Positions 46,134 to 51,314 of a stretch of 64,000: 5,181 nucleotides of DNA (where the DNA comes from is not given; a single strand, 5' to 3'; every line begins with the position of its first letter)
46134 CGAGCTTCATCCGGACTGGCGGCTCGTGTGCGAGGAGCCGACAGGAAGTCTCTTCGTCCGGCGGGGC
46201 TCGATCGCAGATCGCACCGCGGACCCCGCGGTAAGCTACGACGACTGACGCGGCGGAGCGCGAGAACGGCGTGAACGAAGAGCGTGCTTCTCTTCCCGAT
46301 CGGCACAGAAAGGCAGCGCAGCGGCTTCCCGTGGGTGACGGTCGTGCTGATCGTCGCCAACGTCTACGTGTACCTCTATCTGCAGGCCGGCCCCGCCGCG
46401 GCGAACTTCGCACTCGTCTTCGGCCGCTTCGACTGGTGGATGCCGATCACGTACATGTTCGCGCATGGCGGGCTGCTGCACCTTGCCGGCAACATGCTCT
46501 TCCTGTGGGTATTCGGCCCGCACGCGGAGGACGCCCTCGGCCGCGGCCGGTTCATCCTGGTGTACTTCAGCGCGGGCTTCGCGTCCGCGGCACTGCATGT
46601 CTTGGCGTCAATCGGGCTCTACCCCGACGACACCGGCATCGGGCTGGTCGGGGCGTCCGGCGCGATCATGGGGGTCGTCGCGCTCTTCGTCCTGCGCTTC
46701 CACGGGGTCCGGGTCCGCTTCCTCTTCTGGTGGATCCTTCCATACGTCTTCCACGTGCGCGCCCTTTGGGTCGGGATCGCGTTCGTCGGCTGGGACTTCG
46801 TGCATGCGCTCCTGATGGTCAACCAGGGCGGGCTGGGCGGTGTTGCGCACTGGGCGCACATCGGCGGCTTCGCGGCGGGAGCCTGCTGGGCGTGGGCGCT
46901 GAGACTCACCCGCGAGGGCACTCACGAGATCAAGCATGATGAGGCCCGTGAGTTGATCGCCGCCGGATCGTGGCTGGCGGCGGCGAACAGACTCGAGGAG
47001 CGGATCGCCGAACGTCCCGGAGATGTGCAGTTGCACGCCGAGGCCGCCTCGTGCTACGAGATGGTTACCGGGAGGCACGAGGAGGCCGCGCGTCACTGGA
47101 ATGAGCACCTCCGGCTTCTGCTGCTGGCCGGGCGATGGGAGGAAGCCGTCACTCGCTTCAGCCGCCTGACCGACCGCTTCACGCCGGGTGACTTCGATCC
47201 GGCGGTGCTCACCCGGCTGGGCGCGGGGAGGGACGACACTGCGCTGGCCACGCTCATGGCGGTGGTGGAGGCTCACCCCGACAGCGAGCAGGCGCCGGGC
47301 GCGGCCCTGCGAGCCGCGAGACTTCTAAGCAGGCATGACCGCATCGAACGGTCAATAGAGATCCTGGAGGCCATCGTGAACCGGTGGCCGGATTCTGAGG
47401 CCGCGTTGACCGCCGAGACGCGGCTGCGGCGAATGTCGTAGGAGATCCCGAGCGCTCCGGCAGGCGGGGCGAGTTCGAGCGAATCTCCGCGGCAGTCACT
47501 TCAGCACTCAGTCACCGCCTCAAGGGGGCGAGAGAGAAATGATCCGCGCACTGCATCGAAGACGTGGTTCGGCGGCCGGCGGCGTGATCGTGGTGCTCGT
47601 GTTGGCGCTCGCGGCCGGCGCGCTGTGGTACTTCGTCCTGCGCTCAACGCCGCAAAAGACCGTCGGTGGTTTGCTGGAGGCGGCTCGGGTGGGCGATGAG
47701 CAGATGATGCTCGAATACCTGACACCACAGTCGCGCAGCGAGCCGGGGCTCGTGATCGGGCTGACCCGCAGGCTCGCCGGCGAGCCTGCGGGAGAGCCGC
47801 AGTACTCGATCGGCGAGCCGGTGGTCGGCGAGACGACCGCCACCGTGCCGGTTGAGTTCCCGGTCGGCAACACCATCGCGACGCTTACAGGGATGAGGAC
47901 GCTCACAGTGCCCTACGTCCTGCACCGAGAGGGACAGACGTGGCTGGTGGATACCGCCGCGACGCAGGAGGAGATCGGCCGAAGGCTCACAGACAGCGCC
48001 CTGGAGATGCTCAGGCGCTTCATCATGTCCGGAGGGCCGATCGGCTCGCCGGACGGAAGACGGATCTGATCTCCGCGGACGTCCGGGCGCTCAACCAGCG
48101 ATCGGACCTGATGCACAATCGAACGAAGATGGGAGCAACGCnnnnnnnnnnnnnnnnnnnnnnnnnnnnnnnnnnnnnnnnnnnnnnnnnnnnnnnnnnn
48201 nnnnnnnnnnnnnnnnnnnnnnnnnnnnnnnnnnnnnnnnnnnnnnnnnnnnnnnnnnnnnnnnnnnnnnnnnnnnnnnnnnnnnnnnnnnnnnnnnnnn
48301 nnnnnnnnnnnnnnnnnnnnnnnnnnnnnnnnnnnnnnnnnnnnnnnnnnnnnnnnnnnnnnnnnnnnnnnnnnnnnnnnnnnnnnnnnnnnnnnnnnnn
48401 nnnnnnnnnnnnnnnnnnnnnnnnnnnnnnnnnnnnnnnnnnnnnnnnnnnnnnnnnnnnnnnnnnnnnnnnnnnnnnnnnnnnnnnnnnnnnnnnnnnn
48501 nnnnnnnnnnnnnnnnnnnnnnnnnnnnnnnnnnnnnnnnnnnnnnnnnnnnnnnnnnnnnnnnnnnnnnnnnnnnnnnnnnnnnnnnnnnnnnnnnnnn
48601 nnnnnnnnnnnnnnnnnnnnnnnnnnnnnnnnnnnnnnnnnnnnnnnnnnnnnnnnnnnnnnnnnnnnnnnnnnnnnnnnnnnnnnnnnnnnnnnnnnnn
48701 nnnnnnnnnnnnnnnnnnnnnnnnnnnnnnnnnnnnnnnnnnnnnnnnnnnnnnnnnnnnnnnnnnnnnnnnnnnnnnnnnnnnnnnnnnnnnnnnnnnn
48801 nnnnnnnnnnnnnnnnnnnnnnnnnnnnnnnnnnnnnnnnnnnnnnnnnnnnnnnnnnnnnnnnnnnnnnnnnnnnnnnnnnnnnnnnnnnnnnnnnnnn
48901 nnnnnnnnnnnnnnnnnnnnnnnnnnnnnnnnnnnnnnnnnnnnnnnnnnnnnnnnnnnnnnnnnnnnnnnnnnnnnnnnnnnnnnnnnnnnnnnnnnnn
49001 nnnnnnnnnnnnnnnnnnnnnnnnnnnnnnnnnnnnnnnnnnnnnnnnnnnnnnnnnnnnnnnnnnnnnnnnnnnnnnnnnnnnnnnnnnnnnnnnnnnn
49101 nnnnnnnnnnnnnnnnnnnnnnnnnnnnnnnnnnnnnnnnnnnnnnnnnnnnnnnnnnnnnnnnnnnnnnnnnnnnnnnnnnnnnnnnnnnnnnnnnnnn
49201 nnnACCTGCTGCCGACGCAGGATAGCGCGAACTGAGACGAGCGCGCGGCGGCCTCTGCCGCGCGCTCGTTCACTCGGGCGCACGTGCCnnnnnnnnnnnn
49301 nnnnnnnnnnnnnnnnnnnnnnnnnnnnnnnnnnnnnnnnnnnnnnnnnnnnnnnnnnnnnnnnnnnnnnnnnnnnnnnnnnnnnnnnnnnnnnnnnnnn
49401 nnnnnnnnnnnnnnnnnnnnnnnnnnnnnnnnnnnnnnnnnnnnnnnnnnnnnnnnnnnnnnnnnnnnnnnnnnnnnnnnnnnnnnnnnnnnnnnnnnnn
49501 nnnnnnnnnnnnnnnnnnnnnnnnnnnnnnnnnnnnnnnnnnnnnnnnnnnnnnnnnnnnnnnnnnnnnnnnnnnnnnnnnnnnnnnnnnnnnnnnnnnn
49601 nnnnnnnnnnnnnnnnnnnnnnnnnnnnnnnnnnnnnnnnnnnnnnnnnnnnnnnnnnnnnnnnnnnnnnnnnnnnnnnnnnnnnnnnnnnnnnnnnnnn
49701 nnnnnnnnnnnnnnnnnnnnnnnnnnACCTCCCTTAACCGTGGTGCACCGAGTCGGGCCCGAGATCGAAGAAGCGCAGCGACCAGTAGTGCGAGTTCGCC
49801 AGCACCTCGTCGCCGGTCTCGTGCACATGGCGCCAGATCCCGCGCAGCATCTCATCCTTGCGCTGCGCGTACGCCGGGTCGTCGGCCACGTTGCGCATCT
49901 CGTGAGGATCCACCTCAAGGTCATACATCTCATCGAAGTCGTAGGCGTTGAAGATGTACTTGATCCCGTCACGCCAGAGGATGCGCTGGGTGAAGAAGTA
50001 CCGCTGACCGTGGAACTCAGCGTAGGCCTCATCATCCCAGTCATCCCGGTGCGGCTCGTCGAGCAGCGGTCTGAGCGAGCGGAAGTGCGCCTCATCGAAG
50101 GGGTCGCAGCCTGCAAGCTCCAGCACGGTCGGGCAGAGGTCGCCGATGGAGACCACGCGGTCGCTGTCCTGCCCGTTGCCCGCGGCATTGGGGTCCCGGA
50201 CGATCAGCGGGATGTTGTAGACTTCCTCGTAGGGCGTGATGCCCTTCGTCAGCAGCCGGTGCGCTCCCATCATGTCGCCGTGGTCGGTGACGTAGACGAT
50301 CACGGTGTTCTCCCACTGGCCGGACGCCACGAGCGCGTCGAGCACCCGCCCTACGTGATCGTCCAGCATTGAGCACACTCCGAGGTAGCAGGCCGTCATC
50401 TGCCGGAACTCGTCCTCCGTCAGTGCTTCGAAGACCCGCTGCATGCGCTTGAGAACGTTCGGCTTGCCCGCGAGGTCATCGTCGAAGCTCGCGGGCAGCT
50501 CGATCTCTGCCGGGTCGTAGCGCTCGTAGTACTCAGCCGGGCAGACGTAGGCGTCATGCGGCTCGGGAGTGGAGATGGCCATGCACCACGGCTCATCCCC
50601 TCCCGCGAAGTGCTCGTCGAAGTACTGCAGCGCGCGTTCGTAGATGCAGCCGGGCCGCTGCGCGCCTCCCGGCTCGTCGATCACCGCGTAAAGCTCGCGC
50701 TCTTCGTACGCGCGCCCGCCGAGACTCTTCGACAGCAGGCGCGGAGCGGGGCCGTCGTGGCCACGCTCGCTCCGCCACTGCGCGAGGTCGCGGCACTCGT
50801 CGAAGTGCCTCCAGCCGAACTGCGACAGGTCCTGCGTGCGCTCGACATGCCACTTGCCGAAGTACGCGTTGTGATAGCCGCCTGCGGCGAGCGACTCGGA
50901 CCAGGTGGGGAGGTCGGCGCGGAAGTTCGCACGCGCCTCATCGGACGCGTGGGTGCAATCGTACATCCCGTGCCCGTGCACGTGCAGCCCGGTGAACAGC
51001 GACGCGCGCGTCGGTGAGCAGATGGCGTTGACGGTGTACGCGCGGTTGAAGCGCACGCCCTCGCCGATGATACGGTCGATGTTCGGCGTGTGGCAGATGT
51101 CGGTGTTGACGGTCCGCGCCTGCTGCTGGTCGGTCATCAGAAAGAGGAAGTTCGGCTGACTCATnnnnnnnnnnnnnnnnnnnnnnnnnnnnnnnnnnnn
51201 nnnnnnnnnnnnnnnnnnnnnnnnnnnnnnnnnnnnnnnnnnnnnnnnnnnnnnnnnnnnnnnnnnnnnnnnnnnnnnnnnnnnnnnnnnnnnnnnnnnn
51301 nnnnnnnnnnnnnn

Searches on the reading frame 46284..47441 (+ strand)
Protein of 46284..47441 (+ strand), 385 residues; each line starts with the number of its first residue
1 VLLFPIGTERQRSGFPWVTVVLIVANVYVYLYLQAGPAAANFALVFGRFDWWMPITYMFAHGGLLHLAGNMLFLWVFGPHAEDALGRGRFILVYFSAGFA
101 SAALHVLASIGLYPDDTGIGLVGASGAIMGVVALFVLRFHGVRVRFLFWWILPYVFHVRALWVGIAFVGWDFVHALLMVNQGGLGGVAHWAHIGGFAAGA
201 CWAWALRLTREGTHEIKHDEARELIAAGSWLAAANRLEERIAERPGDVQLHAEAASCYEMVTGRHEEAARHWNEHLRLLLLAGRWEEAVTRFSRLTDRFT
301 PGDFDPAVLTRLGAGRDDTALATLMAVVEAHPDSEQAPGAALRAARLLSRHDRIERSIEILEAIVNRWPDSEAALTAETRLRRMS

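Call 9: search_protein_families(library=pfam, proteins=[window:46284-47441:+], max_evalue=0.00001)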
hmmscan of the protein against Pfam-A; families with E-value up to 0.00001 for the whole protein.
window:46284-47441:+ (385 aa): 5 families
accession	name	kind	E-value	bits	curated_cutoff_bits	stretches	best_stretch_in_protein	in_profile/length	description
PF01694.28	Rhomboid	-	1.4e-26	93.8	22.6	1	50-207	3-141/143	Rhomboid domain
PF14559.12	TPR_19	-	2.4e-09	37.8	25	0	312-378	2-65/68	Tetratricopeptide repeat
PF13428.12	TPR_14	-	5.3e-09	36.3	23.5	0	339-376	2-39/44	Tetratricopeptide repeat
PF13174.12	TPR_6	-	7e-09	36.2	26.3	0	340-371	2-33/33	Tetratricopeptide repeat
PF13432.12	TPR_16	-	1.4e-06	29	32.7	0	219-271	2-52/65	Tetratricopeptide repeat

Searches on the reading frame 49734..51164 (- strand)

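Call 9: search_protein_families(library=pfam, proteins=[window:49734-51164:-], max_evalue=0.00001)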
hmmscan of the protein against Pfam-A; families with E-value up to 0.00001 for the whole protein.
window:49734-51164:- (476 aa): 3 families
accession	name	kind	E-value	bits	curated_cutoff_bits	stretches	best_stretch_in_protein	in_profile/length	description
PF00884.28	Sulfatase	-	4.5e-41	141.6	25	1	4-352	1-300/301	Sulfatase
PF16347.10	SGSH_C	-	4.6e-17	63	29.3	1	302-442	3-147/154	N-sulphoglucosamine sulphohydrolase, C-terminal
PF01663.27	Phosphodiest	-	1.8e-08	34.8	23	0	7-86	2-82/342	Type I phosphodiesterase / nucleotide pyrophosphatase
